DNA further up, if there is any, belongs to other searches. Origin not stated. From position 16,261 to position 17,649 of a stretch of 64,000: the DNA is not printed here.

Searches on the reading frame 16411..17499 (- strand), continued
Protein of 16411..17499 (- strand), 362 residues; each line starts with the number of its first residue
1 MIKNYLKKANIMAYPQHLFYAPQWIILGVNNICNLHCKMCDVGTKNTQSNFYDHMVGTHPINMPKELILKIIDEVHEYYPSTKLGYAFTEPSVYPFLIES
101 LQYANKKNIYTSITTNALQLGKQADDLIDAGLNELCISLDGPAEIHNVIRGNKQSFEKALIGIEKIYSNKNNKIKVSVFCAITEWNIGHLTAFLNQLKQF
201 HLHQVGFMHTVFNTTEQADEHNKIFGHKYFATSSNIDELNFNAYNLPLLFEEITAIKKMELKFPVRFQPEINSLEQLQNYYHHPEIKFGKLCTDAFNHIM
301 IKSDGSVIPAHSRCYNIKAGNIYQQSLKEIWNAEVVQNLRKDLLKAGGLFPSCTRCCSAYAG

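Call 42: search_protein_families(library=ncbifam, proteins=[L064:5573-7036:+, L096:9313-9984:+, L075:989-1780:+, L026:4901-5953:+, L055:8176-8949:+, L055:3579-4523:+, L032:1158-2333:+, L027:4214-5773:+, L003:5823-7343:+, L003:7340-8008:+], max_evalue=0.00001)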
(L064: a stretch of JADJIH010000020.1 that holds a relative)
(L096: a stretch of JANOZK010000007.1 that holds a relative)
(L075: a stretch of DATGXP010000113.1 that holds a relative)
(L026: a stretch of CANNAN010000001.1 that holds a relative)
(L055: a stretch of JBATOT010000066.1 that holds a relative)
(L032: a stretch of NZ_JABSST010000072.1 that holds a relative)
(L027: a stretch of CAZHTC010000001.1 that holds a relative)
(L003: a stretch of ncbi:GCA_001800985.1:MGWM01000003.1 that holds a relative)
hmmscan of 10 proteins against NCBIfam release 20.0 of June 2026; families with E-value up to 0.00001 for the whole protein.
L064:5573-7036:+ (487 aa): 30 families (the best 25 are shown)
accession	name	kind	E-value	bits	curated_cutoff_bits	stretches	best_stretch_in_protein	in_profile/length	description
TIGR02026.1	BchE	equivalog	9.6e-49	166.5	481.35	1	24-403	19-394/497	magnesium-protoporphyrin IX monomethyl ester anaerobic oxidative cyclase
TIGR03471.1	HpnJ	equivalog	1.4e-39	136.3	577.6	1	123-438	119-431/472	hopanoid biosynthesis associated radical SAM protein HpnJ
TIGR04014.1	B12_SAM_MJ_0865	equivalog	1.4e-37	129.5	360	1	124-401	89-363/434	methyl-coenzyme M reductase glutamine C-methyltransferase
NF038361.1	rSAM_Sden_1168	equivalog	2.4e-33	115.5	575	1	26-395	84-472/560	Sden_1168 family B12-binding radical SAM P-methyltransferase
NF050148.1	rSAM_ApyD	equivalog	1.3e-31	109.7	750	1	92-401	90-398/645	RiPP biosynthesis radical SAM protein ApyD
TIGR04072.2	rSAM_ladder_B12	equivalog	3e-31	108.5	360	1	21-374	10-349/443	lipid biosynthesis B12-binding/radical SAM protein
TIGR04013.1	B12_SAM_MJ_1487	hypoth_equivalog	3.8e-30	105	251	2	307-403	266-364/382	TIGR04013 family B12-binding domain/radical SAM domain-containing protein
TIGR04479.1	bcpD_PhpK_rSAM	subfamily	1.7e-28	99.3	600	1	127-386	174-421/504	PhpK family radical SAM P-methyltransferase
TIGR04367.1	HpnR_B12_rSAM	equivalog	9.5e-27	93.7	650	1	27-449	22-426/490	hopanoid C-3 methylase HpnR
TIGR03975.1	rSAM_ocin_1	subfamily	6.4e-26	91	281.85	1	124-371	181-427/606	RiPP maturation radical SAM C-methyltransferase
TIGR04385.1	B12_rSAM_cofa1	equivalog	2.6e-25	89.5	450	1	27-373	20-363/438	B12 lower ligand biosynthesis radical SAM protein BzaD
NF033070.1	rSAM_AprD4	equivalog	8.2e-22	77.7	500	1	25-399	40-393/456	AprD4 family radical SAM diol-dehydratase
TIGR04295.1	B12_rSAM_oligo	hypoth_equivalog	4.6e-20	71.7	400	1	22-371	20-356/422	TIGR04295 family B12-binding domain-containing radical SAM protein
NF040542.1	rSAM_RCCLKC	equivalog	1.1e-18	67.6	450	1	25-366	11-342/423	arsinothricin biosynthesis radical SAM protein ArsL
NF040546.1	rSAM_CUAEP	equivalog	3.4e-16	59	500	1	91-371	67-338/468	CUAEP/CCAEP-tail radical SAM (seleno)protein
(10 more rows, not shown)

L096:9313-9984:+ (223 aa): 19 families
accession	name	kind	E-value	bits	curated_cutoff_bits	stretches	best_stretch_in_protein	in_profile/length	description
NF011529.0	PRK14968.1-3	equivalog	1e-29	103.4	162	1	33-220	5-193/198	putative methyltransferase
TIGR00537.1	hemK_rel_arch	hypoth_equivalog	7.2e-23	81.2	87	1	63-219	16-176/179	HemK2/MTQ2 family protein methyltransferase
TIGR03534.1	RF_mod_PrmC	equivalog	1.9e-19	70.1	199.1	1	35-146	57-172/253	peptide chain release factor N(5)-glutamine methyltransferase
NF011530.0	PRK14968.1-4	equivalog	2.8e-16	59.5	243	1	63-219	35-193/202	putative methyltransferase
TIGR03533.1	L3_gln_methyl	equivalog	2.4e-15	56.6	229.7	1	56-145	113-204/284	50S ribosomal protein L3 N(5)-glutamine methyltransferase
TIGR00536.1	hemK_fam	subfamily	2.9e-15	56.1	115.5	1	56-148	101-200/286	HemK family protein methyltransferase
NF002421.0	PRK01544.1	equivalog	1.6e-14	53.5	567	1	63-144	135-220/524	bifunctional peptide chain release factor N(5)-glutamine methyltransferase PrmC/tRNA (guanosine(46)-N7)-methyltransferase TrmB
NF011527.0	PRK14968.1-1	equivalog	4.9e-12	46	242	1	62-215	30-183/192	putative methyltransferase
NF007023.0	PRK09489.1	equivalog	6.6e-12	45.2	295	1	32-141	163-272/342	16S rRNA (guanine(1207)-N(2))-methyltransferase RsmC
NF001785.0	PRK00517.2-2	equivalog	7.4e-12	45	188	1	51-137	130-218/282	50S ribosomal protein L11 methyltransferase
NF001786.0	PRK00517.2-4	equivalog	8.9e-11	41.4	327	1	36-119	112-196/277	50S ribosomal protein L11 methyltransferase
NF011528.0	PRK14968.1-2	equivalog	1.3e-10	41.2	171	1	66-215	38-189/205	putative methyltransferase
NF047853.1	tRm6a37MtseTrmN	equivalog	4.4e-10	39.7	350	1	58-211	37-193/244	tRNA(1)(Val) (adenine(37)-N(6))-methyltransferase TrmN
TIGR02021.1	BchM-ChlM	equivalog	4.8e-09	35.9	158.9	1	54-134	42-122/218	magnesium protoporphyrin IX methyltransferase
TIGR00406.1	prmA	equivalog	8.3e-09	35.3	183.15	1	33-134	125-229/288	50S ribosomal protein L11 methyltransferase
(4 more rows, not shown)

L075:989-1780:+ (263 aa): 14 families
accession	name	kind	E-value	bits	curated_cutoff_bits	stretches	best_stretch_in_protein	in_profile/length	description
NF043040.1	corrin_prot_MT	hypoth_equivalog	5.5e-14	52.1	180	1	15-143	15-147/216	corrinoid protein-associated methyltransferase CpaM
TIGR01934.1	MenG_MenH_UbiE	subfamily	5.3e-11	42.3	158.35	1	39-144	36-142/223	ubiquinone/menaquinone biosynthesis methyltransferase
NF001244.0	PRK00216.1-5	equivalog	3.8e-09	36.2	216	1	38-147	44-157/236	bifunctional demethylmenaquinone methyltransferase/2-methoxy-6-polyprenyl-1,4-benzoquinol methylase UbiE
TIGR02072.1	BioC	equivalog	6.7e-09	35.9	184.95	1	30-141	21-130/244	malonyl-ACP O-methyltransferase BioC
NF041820.1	daptide_MTase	equivalog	9.7e-08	31.8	175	1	31-92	25-86/243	daptide-type RiPP biosynthesis methyltransferase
TIGR01983.1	UbiG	equivalog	1e-07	31.5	102.95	1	39-151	46-159/228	bifunctional 2-polyprenyl-6-hydroxyphenol methylase/3-demethylubiquinol 3-O-methyltransferase UbiG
NF041536.1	ArsM_DUF2284_UU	exception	1.3e-07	30.3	575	1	44-144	78-181/459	arsenite methyltransferase/DUF2284 domain selenoprotein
NF045667.1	MTase_DVU1556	equivalog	1.6e-07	31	155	1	44-143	24-119/213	DVU_1556 family methyltransferase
TIGR02021.1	BchM-ChlM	equivalog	3.9e-07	29.7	158.9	1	41-109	53-122/218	magnesium protoporphyrin IX methyltransferase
NF047649.1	MTase_UXPK_star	exception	3.9e-07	29.4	460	1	44-144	79-182/283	methyltransferase/UXPK-star double selenoprotein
NF007610.0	PRK10258.1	equivalog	6.7e-07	28.9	342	1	26-142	25-137/251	malonyl-ACP O-methyltransferase BioC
NF041537.1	ArsM_AhpD_UU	exception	1e-06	27.8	510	1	44-143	78-180/345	arsenite methyltransferase/AhpD domain selenoprotein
NF001241.0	PRK00216.1-2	equivalog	1.5e-06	28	327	1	8-142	17-146/231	demethylmenaquinone methyltransferase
NF002463.0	PRK01683.1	equivalog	4.4e-06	26.5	297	1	34-113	22-101/258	trans-aconitate 2-methyltransferase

L026:4901-5953:+ (350 aa): 13 families
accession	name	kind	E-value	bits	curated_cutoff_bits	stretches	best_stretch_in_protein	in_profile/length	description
NF041876.1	EPS_EpsE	equivalog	5.3e-12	45.7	400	1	167-297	186-328/389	exopolysaccharide biosynthesis GT4 family glycosyltransferase EpsE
NF050063.1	ProtGlycPglJ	equivalog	1.1e-10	41.3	500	1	182-293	188-294/363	N-acetylgalactosamine-N,N'-diacetylbacillosaminyl-diphospho-undecaprenol 4-alpha-N-acetylgalactosaminyltransferase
NF047880.1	glyco_SdgA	exception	1.9e-10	40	800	1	129-296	252-421/488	serine-aspartate repeat adhesin O-glycosyltransferase SdgA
TIGR03088.1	stp2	hypoth_equivalog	7.8e-10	38.3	409.05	1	185-297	191-305/374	TIGR03088 family PEP-CTERM/XrtA system glycosyltransferase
NF049988.1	MGlcDAGSynMgs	equivalog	8.7e-09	35.2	400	1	200-292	225-317/398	alpha-monoglucosyldiacylglycerol synthase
NF038255.1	exopoly_VpsD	equivalog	1.1e-08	34.3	300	1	184-303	199-321/381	VpsD family glycosyltransferase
NF007396.0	PRK09922.1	equivalog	4.1e-08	32.5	385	1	163-293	156-288/361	lipopolysaccharide 1,6-galactosyltransferase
TIGR03999.1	thiol_BshA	equivalog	4.4e-08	32.5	273.7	1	190-304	201-313/375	N-acetyl-alpha-D-glucosaminyl L-malate synthase BshA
NF047881.1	glyco_SdgB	exception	4.4e-08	32.2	800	1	149-294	276-425/496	serine-aspartate repeat adhesin O-glycosyltransferase SdgB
TIGR02918.1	TIGR02918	equivalog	8.5e-08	31.3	574.6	1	170-294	300-422/500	accessory Sec system glycosyltransferase GtfA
NF038229.1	Glyco4_Geo_Pelo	equivalog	5.3e-07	29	400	1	85-284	45-257/338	GPMC system family 4 glycosyltransferase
TIGR04047.1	MSMEG_0565_glyc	hypoth_equivalog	6.7e-06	25.4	259.85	0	190-302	195-315/373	MSMEG_0565 family glycosyltransferase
TIGR04348.1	TIGR04348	equivalog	6.7e-06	25.4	300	1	183-293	132-241/310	selenoneine biosynthesis selenosugar synthase SenB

L055:8176-8949:+ (257 aa): 15 families
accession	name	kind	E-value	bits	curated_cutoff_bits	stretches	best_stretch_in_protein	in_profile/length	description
TIGR02072.1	BioC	equivalog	1.7e-16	60.8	184.95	1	77-213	29-170/244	malonyl-ACP O-methyltransferase BioC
NF001244.0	PRK00216.1-5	equivalog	1.4e-12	47.5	216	1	77-228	45-197/236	bifunctional demethylmenaquinone methyltransferase/2-methoxy-6-polyprenyl-1,4-benzoquinol methylase UbiE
TIGR01934.1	MenG_MenH_UbiE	subfamily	1.8e-12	47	158.35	1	78-233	37-190/223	ubiquinone/menaquinone biosynthesis methyltransferase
NF007610.0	PRK10258.1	equivalog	2.4e-08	33.6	342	1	64-181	27-140/251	malonyl-ACP O-methyltransferase BioC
NF045667.1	MTase_DVU1556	equivalog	1e-07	31.6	155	1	79-183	21-123/213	DVU_1556 family methyltransferase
TIGR01983.1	UbiG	equivalog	1.9e-06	27.3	102.95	1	77-177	46-149/228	bifunctional 2-polyprenyl-6-hydroxyphenol methylase/3-demethylubiquinol 3-O-methyltransferase UbiG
NF002463.0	PRK01683.1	equivalog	2.1e-06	27.6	297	1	80-170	31-119/258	trans-aconitate 2-methyltransferase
NF001243.0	PRK00216.1-4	equivalog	2.2e-06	27.2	235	1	80-234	47-201/237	demethylmenaquinone methyltransferase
TIGR03534.1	RF_mod_PrmC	equivalog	2.4e-06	27.2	199.1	1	77-151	85-163/253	peptide chain release factor N(5)-glutamine methyltransferase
NF008300.0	PRK11088.1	equivalog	2.7e-06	27.1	303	1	77-202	82-212/272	23S rRNA (guanine(745)-N(1))-methyltransferase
TIGR02081.1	metW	equivalog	2.8e-06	27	189.5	1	81-172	14-103/194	methionine biosynthesis protein MetW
NF011527.0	PRK14968.1-1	equivalog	3.2e-06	27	242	1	76-152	30-101/192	putative methyltransferase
NF041650.1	nod_mtase_NodS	equivalog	5.1e-06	26.3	300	1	75-162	30-119/190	nodulation methyltransferase NodS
NF001080.0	PRK00121.2-2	equivalog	6.5e-06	25.5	132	0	84-131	50-98/224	tRNA (guanosine(46)-N7)-methyltransferase TrmB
TIGR04325.1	MTase_LIC12133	subfamily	8e-06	25.2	80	1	73-191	59-172/234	methyltransferase, TIGR04325 family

L055:3579-4523:+ (314 aa): 0 families

L032:1158-2333:+ (391 aa): 0 families

L027:4214-5773:+ (519 aa): 0 families

L003:5823-7343:+ (506 aa): 17 families
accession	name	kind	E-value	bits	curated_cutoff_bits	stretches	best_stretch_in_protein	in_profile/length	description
TIGR02026.1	BchE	equivalog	6.4e-40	137.4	481.35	1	20-389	21-379/497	magnesium-protoporphyrin IX monomethyl ester anaerobic oxidative cyclase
TIGR04479.1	bcpD_PhpK_rSAM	subfamily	3e-29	101.8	600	1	48-371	98-409/504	PhpK family radical SAM P-methyltransferase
TIGR03471.1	HpnJ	equivalog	2.3e-28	99.3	577.6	1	70-404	77-392/472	hopanoid biosynthesis associated radical SAM protein HpnJ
NF038361.1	rSAM_Sden_1168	equivalog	2.7e-28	98.8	575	1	51-396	131-470/560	Sden_1168 family B12-binding radical SAM P-methyltransferase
TIGR03975.1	rSAM_ocin_1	subfamily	8.7e-26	90.6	281.85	1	50-387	118-449/606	RiPP maturation radical SAM C-methyltransferase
NF050148.1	rSAM_ApyD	equivalog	1.3e-23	83.3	750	1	64-355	78-354/645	RiPP biosynthesis radical SAM protein ApyD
TIGR04013.1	B12_SAM_MJ_1487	hypoth_equivalog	1e-17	64.1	251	1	58-217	40-173/382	TIGR04013 family B12-binding domain/radical SAM domain-containing protein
TIGR04072.2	rSAM_ladder_B12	equivalog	6.6e-16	58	360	1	80-362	89-344/443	lipid biosynthesis B12-binding/radical SAM protein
TIGR04367.1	HpnR_B12_rSAM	equivalog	2.8e-15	55.8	650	1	73-328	73-315/490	hopanoid C-3 methylase HpnR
NF040542.1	rSAM_RCCLKC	equivalog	3.5e-15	56.1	450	1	73-354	61-337/423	arsinothricin biosynthesis radical SAM protein ArsL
NF033070.1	rSAM_AprD4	equivalog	1.8e-14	53.5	500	1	142-395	147-386/456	AprD4 family radical SAM diol-dehydratase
NF040546.1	rSAM_CUAEP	equivalog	4.8e-13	48.6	500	1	65-346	52-320/468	CUAEP/CCAEP-tail radical SAM (seleno)protein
TIGR04385.1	B12_rSAM_cofa1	equivalog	1.8e-12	47.2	450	1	80-371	86-364/438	B12 lower ligand biosynthesis radical SAM protein BzaD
TIGR04190.1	B12_SAM_Ta0216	equivalog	1.9e-12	46.6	500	1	77-405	96-432/554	TIGR04190 family B12-binding domain/radical SAM domain protein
NF033712.0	B12_rSAM_KedN5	subfamily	7.4e-12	44.3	700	1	52-351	54-354/624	KedN5 family methylcobalamin-dependent radical SAM C-methyltransferase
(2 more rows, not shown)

L003:7340-8008:+ (222 aa): 17 families
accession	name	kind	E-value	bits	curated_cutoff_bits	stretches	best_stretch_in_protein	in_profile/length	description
NF011529.0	PRK14968.1-3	equivalog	7.6e-21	74.4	162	1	31-188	7-164/198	putative methyltransferase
TIGR00537.1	hemK_rel_arch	hypoth_equivalog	1.6e-17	63.8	87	1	60-146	17-102/179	HemK2/MTQ2 family protein methyltransferase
TIGR03534.1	RF_mod_PrmC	equivalog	8.1e-16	58.2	199.1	1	32-146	58-177/253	peptide chain release factor N(5)-glutamine methyltransferase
NF011530.0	PRK14968.1-4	equivalog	3e-14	52.8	243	1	62-142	39-115/202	putative methyltransferase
NF011528.0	PRK14968.1-2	equivalog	3.7e-14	52.7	171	1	48-189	26-169/205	putative methyltransferase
NF011527.0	PRK14968.1-1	equivalog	1.5e-13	50.9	242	1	59-218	31-189/192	putative methyltransferase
TIGR00536.1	hemK_fam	subfamily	9.1e-11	41.3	115.5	1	64-146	116-202/286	HemK family protein methyltransferase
TIGR03533.1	L3_gln_methyl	equivalog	7.3e-10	38.6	229.7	1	62-144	121-207/284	50S ribosomal protein L3 N(5)-glutamine methyltransferase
NF001790.0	PRK00517.3-3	equivalog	9.6e-10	38.3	269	1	32-129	91-194/262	50S ribosomal protein L11 methyltransferase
NF001786.0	PRK00517.2-4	equivalog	2.4e-09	36.7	327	1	31-132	111-212/277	50S ribosomal protein L11 methyltransferase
TIGR00406.1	prmA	equivalog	1.8e-08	34.2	183.15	1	34-133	130-232/288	50S ribosomal protein L11 methyltransferase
NF002421.0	PRK01544.1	equivalog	3e-08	32.8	567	1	62-144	138-225/524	bifunctional peptide chain release factor N(5)-glutamine methyltransferase PrmC/tRNA (guanosine(46)-N7)-methyltransferase TrmB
NF007023.0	PRK09489.1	equivalog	4.4e-08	32.7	295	1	25-138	160-273/342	16S rRNA (guanine(1207)-N(2))-methyltransferase RsmC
NF001785.0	PRK00517.2-2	equivalog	1.8e-07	30.6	188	1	32-133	114-218/282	50S ribosomal protein L11 methyltransferase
TIGR02021.1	BchM-ChlM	equivalog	4.4e-07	29.5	158.9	1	55-131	47-123/218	magnesium protoporphyrin IX methyltransferase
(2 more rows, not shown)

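Call 70: search_solved_structures(query=A2, max_evalue=0.001)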
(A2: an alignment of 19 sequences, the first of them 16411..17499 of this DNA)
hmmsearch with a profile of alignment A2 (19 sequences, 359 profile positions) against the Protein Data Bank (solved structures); distinct sequences matched with E-value up to 0.001: 11.
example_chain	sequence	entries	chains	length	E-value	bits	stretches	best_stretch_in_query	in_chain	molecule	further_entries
4k37_A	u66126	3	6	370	1.9e-08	36.6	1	33-208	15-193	Anaerobic sulfatase-maturating enzyme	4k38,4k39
4k36_A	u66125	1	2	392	2.4e-08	36.3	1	33-208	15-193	Anaerobic sulfatase-maturating enzyme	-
7vob_C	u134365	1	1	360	2.8e-07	32.8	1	84-165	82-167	Cytosylglucuronate decarboxylase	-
7voc_C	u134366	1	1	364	2.9e-07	32.7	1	84-165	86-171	Cytosylglucuronate decarboxylase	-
6efn_A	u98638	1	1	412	5.6e-06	28.5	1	25-195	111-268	Sporulation killing factor maturation protein SkfB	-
7bi7_A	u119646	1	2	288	9.3e-05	24.5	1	32-150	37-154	FeMo cofactor biosynthesis protein NifB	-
7jmb_A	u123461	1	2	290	9.5e-05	24.4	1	32-150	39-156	Nitrogenase iron-molybdenum cofactor biosynthesis protein NifB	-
7jma_A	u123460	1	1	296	0.0001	24.3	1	32-150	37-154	Nitrogenase iron-molybdenum cofactor biosynthesis protein NifB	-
1tv7_A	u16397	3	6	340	0.00054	22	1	111-208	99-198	Molybdenum cofactor biosynthesis protein A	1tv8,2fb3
2fb2_A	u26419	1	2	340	0.00056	21.9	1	111-208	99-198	Molybdenum cofactor biosynthesis protein A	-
5wgg_A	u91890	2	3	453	0.00067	21.7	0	25-150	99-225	Radical SAM domain protein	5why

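Call 76: list_cluster_members(proteins=[window:16411-17499:-, P0121])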
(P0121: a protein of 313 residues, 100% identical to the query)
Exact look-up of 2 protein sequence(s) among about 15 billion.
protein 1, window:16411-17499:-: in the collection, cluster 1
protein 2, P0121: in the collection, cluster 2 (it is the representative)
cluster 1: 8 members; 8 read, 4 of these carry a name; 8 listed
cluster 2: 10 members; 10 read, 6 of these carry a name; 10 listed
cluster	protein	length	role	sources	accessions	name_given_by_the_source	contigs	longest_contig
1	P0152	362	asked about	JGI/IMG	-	radical SAM protein with 4Fe4S-binding SPASM domain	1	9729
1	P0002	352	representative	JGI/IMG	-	-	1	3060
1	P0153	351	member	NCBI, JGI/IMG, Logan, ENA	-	radical SAM protein with 4Fe4S-binding SPASM domain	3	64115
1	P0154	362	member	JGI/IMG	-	radical SAM protein with 4Fe4S-binding SPASM domain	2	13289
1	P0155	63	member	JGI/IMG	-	radical SAM protein with 4Fe4S-binding SPASM domain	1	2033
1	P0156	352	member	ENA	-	-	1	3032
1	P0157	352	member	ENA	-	-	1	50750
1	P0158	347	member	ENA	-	-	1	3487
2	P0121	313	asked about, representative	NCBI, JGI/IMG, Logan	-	hypothetical protein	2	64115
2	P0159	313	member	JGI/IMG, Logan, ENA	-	hypothetical protein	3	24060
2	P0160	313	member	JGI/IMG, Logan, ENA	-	hypothetical protein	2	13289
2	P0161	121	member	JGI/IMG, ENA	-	O-antigen/teichoic acid export membrane protein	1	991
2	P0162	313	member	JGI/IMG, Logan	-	hypothetical protein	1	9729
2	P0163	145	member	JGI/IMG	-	hypothetical protein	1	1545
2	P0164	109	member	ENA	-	-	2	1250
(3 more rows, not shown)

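Call 77: predict_structure(alignment_id=A2)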
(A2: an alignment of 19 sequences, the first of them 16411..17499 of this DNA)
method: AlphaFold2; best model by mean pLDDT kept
length: 362 residues; sequences in the alignment: 19
mean_pLDDT: 84.9   pTM: 0.87
mean pLDDT of the five models: 84.9, 82.6, 82.2, 78.7, 75.4
residues with pLDDT >= 90: 173; 70-90: 138; 50-70: 47; < 50: 4
segments of 3 or more residues with pLDDT < 50: none
pLDDT, mean of each block of 10 residues (from residue 1): 86 90 90 56 60 75 94 97 88 90 97 90 95 93 88 87 95 93 91 96 90 76 83 71 90 95 90 89 68 80 88 74 96 90 78 55 52
secondary structure, 60 per line:
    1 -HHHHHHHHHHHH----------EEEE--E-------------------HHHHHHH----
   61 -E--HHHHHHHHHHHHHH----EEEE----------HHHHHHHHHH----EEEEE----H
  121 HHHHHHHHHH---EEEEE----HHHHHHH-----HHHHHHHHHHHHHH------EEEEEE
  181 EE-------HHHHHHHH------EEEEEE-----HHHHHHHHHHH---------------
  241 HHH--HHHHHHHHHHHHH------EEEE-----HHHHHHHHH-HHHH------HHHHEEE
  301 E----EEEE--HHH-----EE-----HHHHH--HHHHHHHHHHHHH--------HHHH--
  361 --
elements in order: H2-13 E24-27 H50-56 H65-78 E83-86 H97-106 E111-115 H120-130 E134-138 H143-149 H155-168 E175-182 H190-197 E204-209 H215-225 H246-258 E265-268 H274-282 H284-287 H294-297 E298-301 E306-309 H327-331 H334-346 H355-358

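Call 80: fold_search(model_id=the predicted structure, library=pdb)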
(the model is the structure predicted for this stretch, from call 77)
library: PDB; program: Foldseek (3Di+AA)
matches with E <= 10: 1578; with E <= 0.001: 76
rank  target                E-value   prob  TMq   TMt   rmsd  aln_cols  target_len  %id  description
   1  5v1t_A                6.4e-11  1.00  0.56  0.47   7.3       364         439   15  Crystal structure of Streptococcus suis SuiB bound to precursor peptide SuiA (released 2017-08-30)
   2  7vob                  1.5e-10  1.00  0.54  0.59   9.7       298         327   16  The crystal structure of a Radical SAM Enzyme BlsE involved in the Biosynthesis of Blasticidin S (released 2022-05-04)
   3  4k37_A                2.5e-10  1.00  0.55  0.55   6.3       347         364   16  Native anSMEcpe with bound AdoMet (released 2013-05-08)
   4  5v1s_A                3.3e-10  1.00  0.58  0.51   7.1       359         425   15  Crystal structure of Streptococcus suis SuiB bound to S-adenosylmethionine (released 2017-08-30)
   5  6efn                  5.3e-10  1.00  0.61  0.58   7.1       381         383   16  Structure of a RiPP maturase, SkfB (released 2018-10-24)
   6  4k36_A                5.3e-10  1.00  0.51  0.49   7.9       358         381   17  His6 tagged anSMEcpe with bound AdoMet (released 2013-05-08)
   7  5v1q_A                5.6e-10  1.00  0.61  0.52   6.0       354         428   16  Crystal structure of Streptococcus suis SuiB (released 2017-08-30)
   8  5wgg_A                1.2e-09  1.00  0.52  0.44   7.3       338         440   18  Structural Insights into Thioether Bond Formation in the Biosynthesis of Sactipeptides (released 2017-07-26)
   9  2fb2_B                1.7e-09  1.00  0.53  0.58   6.6       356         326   16  Structure of the MoaA Arg17/266/268/Ala triple mutant (released 2006-05-09)
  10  4k38_A                1.7e-09  1.00  0.52  0.51   7.5       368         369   16  Native anSMEcpe with bound AdoMet and Kp18Cys peptide (released 2013-05-08)
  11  5v1q_B                2.7e-09  1.00  0.57  0.48   7.1       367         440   15  Crystal structure of Streptococcus suis SuiB (released 2017-08-30)
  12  4k36_B                3.6e-09  1.00  0.54  0.53   7.7       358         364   17  His6 tagged anSMEcpe with bound AdoMet (released 2013-05-08)
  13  4k37_B                4.1e-09  1.00  0.57  0.56   6.3       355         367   18  Native anSMEcpe with bound AdoMet (released 2013-05-08)
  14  6c8v                  4.3e-09  1.00  0.52  0.59   6.6       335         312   13  X-ray structure of PqqE from Methylobacterium extorquens (released 2018-02-14)
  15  4k39_A                7.3e-09  1.00  0.56  0.57   6.4       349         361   19  Native anSMEcpe with bound AdoMet and Cp18Cys peptide (released 2013-05-08)
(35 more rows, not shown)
